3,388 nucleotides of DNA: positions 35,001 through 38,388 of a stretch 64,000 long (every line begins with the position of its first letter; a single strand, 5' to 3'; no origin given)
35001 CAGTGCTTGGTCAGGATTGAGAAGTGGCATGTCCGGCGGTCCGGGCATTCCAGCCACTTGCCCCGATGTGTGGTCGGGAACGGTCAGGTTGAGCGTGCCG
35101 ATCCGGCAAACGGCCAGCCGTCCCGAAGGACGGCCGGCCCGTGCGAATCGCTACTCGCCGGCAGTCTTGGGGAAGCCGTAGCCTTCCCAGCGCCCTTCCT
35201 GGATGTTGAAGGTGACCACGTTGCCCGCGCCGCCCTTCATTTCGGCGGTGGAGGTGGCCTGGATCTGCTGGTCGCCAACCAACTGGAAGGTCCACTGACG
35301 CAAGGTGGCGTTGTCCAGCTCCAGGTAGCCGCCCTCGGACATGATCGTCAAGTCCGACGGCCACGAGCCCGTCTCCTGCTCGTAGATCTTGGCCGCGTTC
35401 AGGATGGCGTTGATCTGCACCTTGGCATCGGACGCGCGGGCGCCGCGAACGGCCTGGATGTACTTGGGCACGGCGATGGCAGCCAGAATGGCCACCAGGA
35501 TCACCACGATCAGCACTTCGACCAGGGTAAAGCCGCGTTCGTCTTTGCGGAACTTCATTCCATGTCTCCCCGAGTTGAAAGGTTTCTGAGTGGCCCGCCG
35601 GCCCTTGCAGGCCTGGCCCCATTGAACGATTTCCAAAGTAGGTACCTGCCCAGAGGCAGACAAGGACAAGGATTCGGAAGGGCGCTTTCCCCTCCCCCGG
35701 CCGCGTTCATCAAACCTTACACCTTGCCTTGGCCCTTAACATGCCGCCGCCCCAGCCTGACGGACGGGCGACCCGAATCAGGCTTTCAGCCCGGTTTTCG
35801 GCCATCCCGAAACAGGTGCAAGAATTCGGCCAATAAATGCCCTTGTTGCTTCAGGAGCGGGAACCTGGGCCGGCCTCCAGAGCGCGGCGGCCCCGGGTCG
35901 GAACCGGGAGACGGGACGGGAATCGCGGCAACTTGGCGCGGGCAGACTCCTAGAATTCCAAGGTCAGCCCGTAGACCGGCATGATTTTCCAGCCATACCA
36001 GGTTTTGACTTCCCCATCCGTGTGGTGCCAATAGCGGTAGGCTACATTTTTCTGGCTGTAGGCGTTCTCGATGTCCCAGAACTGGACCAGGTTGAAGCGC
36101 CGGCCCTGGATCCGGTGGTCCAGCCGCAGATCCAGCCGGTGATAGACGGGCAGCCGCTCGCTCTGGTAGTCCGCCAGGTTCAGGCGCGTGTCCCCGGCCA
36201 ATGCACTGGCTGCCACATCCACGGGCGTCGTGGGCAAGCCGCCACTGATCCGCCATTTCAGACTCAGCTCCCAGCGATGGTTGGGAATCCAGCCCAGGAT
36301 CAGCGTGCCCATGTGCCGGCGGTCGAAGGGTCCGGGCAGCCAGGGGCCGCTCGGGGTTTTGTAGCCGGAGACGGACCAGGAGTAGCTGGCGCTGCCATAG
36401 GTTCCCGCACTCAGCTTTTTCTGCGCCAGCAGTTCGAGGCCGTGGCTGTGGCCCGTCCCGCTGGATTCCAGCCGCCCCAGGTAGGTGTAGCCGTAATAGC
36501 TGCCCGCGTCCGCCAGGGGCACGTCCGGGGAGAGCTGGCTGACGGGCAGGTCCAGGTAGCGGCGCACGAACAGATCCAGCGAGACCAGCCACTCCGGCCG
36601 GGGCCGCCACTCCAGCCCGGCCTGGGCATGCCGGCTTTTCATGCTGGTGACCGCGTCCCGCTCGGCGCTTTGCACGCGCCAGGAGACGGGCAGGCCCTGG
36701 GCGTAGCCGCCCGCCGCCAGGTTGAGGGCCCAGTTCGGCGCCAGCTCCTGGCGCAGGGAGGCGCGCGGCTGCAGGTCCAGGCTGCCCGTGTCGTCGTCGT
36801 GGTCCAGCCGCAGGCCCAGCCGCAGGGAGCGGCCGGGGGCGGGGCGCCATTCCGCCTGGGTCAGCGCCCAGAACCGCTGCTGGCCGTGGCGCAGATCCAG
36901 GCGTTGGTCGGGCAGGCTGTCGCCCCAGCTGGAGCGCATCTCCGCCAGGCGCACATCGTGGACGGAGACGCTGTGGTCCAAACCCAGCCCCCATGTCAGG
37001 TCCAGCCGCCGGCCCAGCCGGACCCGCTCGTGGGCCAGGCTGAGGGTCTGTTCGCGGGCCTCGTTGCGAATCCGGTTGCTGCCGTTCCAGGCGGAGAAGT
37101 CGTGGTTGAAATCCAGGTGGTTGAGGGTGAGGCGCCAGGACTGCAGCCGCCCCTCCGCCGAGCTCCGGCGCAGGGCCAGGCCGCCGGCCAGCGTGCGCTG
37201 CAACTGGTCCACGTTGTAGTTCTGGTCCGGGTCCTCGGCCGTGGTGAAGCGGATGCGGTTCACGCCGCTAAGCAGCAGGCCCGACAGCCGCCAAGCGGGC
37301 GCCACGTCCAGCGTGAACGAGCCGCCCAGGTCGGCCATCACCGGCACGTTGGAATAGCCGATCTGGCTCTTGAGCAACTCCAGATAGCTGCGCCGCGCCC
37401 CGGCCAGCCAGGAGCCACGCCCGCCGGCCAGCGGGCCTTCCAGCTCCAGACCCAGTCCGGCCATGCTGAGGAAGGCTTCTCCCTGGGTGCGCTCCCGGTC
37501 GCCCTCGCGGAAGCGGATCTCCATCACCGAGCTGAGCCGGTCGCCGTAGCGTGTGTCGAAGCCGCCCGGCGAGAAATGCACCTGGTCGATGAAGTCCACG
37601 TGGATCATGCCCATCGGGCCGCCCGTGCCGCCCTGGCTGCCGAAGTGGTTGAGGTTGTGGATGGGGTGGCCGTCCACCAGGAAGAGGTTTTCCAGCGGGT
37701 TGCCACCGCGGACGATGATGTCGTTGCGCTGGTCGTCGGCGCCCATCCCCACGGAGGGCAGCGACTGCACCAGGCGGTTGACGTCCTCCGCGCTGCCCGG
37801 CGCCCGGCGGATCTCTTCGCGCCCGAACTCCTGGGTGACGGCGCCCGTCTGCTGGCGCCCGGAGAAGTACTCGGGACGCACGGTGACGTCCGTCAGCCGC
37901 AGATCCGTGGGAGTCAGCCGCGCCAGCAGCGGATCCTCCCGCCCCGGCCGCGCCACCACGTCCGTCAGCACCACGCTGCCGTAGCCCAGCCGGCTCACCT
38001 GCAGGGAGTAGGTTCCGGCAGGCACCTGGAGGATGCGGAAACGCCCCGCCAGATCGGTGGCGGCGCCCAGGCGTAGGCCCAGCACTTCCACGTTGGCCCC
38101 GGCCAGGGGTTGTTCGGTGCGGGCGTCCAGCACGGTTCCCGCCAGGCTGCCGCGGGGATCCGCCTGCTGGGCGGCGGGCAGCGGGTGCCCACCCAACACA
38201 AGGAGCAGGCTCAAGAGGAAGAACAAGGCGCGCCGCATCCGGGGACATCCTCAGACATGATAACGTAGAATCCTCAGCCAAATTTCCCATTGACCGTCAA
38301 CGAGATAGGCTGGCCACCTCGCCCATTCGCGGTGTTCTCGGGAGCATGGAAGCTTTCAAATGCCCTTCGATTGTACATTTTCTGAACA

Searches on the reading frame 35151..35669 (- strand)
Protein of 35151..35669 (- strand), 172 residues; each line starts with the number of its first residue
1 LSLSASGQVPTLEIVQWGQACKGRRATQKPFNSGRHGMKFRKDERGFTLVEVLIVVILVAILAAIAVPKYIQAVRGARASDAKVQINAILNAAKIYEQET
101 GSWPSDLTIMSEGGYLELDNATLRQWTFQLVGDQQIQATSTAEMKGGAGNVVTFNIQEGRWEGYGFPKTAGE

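Call 3: search_protein_families(library=pfam, proteins=[window:35151-35669:-], max_evalue=1)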
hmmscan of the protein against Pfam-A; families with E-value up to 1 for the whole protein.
window:35151-35669:- (172 aa): 3 families
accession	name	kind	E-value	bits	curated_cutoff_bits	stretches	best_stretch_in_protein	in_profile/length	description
PF07963.17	N_methyl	-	7.5e-09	35.2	21.2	1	41-67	1-27/27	Prokaryotic N-terminal methylation motif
PF16982.10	Flp1_like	-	0.021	14.7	33.5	1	39-61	1-24/49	Putative Flagellin, Flp1-like, domain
PF08334.16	T2SSG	-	0.03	14.8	21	1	70-106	2-38/108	Type II secretion system (T2SS), protein G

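Call 5: search_protein_families(library=ncbifam, proteins=[window:35151-35669:-], max_evalue=1)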
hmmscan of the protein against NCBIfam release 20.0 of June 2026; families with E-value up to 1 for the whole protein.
window:35151-35669:- (172 aa): 21 families
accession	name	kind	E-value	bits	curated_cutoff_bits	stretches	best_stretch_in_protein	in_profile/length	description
TIGR01710.1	typeII_sec_gspG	equivalog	3.3e-12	46.6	88.85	1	45-106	1-62/134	type II secretion system major pseudopilin GspG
NF041775.1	typeIV_PilA_Myxo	equivalog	1.5e-11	44.7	400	1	39-99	5-65/214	type IV pilin protein PilA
NF007862.0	PRK10574.1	equivalog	5.4e-08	33.1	138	1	43-82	3-42/145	prepilin peptidase-dependent pilin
NF040999.1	pilin_ComGC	equivalog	1.9e-07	31.1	75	1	45-119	2-75/84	competence type IV pilus major pilin ComGC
TIGR02532.1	IV_pilin_GFxxxE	domain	5.3e-07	29.2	16.3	1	45-67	2-24/24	prepilin-type N-terminal cleavage/methylation domain-containing protein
TIGR01708.2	typeII_sec_gspH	equivalog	4.4e-06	26.8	80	1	44-94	1-51/169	type II secretion system minor pseudopilin GspH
NF007800.0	PRK10506.1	equivalog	0.0001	22.2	158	1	41-92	5-56/163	prepilin peptidase-dependent protein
NF041013.1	T4P_ComGE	equivalog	0.00014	21.9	49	1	45-102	4-61/83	competence type IV pilus minor pilin ComGE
TIGR02596.1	TIGR02596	subfamily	0.00056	20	70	1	47-95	1-49/196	Verru_Chthon cassette protein D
NF040982.1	ComGD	equivalog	0.0013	19.1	70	1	44-68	1-25/139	competence type IV pilus minor pilin ComGD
NF006579.0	PRK09104.1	subfamily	0.0017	17.4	327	1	72-114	120-162/465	hypothetical protein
NF047827.1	T3SSXpsH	equivalog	0.0047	16.7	160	1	45-95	1-51/145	type II secretion system protein XpsH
NF037980.1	T2SS_GspK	equivalog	0.013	15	130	1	44-93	1-50/307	type II secretion system minor pseudopilin GspK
NF038303.1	EPS_HpsB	equivalog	0.015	15.3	150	1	44-66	2-25/211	hormogonium polysaccharide secretion pseudopilin HpsB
NF047828.1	T3SSXpsI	equivalog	0.071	13.1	150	1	45-100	2-55/132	type II secretion system protein XpsI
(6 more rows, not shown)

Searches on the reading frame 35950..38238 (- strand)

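Call 6: search_protein_families(library=pfam, proteins=[window:35950-38238:-], max_evalue=0.1)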
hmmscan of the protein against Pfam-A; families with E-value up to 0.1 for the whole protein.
window:35950-38238:- (762 aa): 4 families
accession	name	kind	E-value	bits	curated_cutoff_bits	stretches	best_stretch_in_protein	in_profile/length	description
PF13620.12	CarboxypepD_reg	-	1.4e-16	61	32.3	1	31-106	1-79/82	Carboxypeptidase regulatory-like domain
PF13715.12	CarbopepD_reg_2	-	1.3e-14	54.4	32.2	1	33-92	2-61/88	CarboxypepD_reg-like domain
PF07715.20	Plug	-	1.6e-09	38.6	23.9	1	130-234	4-102/107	TonB-dependent Receptor Plug Domain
PF25183.1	OMP_b-brl_4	-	0.093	11.5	30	0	577-624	584-631/838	Outer membrane beta barrel domain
